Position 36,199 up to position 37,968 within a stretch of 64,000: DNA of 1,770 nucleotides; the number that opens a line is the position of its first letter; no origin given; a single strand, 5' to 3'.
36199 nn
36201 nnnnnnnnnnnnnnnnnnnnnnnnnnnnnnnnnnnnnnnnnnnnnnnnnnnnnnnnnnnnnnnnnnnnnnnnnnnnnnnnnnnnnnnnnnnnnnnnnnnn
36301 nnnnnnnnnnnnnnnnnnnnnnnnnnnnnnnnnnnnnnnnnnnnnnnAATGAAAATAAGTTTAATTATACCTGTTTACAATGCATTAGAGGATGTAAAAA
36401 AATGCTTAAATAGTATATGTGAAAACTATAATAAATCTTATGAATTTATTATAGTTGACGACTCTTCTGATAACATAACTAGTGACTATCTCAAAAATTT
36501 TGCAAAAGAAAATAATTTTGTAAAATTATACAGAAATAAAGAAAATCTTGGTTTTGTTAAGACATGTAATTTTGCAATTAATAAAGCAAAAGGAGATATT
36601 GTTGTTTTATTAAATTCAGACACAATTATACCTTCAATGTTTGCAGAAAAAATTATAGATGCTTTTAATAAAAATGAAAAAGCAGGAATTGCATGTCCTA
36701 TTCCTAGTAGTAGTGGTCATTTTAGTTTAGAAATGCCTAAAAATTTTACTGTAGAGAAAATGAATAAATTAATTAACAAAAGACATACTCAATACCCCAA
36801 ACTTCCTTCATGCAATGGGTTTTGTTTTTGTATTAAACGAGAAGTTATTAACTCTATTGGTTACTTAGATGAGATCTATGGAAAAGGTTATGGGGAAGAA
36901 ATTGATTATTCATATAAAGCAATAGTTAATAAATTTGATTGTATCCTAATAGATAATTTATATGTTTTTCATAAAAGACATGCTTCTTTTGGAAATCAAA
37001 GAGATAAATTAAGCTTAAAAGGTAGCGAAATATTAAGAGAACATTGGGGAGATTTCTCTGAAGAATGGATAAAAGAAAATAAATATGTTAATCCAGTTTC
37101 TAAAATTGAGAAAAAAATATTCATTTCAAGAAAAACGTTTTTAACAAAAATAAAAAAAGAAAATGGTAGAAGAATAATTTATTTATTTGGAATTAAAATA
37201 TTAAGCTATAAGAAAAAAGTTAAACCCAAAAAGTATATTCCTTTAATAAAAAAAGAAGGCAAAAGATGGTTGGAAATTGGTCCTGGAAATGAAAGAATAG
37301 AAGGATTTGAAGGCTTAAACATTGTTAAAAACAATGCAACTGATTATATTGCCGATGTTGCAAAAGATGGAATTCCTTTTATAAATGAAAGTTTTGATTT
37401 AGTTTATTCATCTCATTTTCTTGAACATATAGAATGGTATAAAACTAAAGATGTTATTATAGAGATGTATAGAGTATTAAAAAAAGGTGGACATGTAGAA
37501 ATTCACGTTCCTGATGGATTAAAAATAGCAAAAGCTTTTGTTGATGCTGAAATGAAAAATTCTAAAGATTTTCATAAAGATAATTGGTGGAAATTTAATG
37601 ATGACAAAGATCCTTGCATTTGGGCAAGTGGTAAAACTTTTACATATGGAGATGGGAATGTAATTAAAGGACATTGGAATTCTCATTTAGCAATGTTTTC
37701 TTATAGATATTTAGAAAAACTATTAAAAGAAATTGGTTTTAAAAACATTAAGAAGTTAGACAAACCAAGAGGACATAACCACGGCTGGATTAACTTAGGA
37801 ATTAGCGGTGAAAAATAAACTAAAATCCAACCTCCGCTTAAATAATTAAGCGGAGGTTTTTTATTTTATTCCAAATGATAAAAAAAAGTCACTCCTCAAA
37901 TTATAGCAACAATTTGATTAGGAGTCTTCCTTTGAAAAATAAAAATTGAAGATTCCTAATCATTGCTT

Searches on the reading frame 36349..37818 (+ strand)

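Call 73: search_protein_families(library=pfam, proteins=[window:36349-37818:+], max_evalue=0.0001)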
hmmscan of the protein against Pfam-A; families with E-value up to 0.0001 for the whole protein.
window:36349-37818:+ (489 aa): 7 families
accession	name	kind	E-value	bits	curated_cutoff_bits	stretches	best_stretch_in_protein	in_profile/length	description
PF00535.33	Glycos_transf_2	-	2.9e-31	109.1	23.3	1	4-170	1-167/168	Glycosyl transferase family 2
PF13641.12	Glyco_tranf_2_3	-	2.2e-11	44.7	27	1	3-199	3-202/230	Glycosyltransferase like family 2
PF13489.12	Methyltransf_23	-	2e-09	37.8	27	1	298-468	17-163/164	Methyltransferase domain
PF08241.18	Methyltransf_11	-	4e-09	37.4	21.2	1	333-383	46-93/95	Methyltransferase domain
PF10111.15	Glyco_tranf_2_2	-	1.8e-07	31.4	27.3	1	4-118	1-123/276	Glycosyltransferase like family 2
PF13649.12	Methyltransf_25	-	2.1e-06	28.8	27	1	335-381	52-97/97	Methyltransferase domain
PF13632.12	Glyco_trans_2_3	-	8.2e-05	22.9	27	0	84-206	1-121/198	Glycosyl transferase family group 2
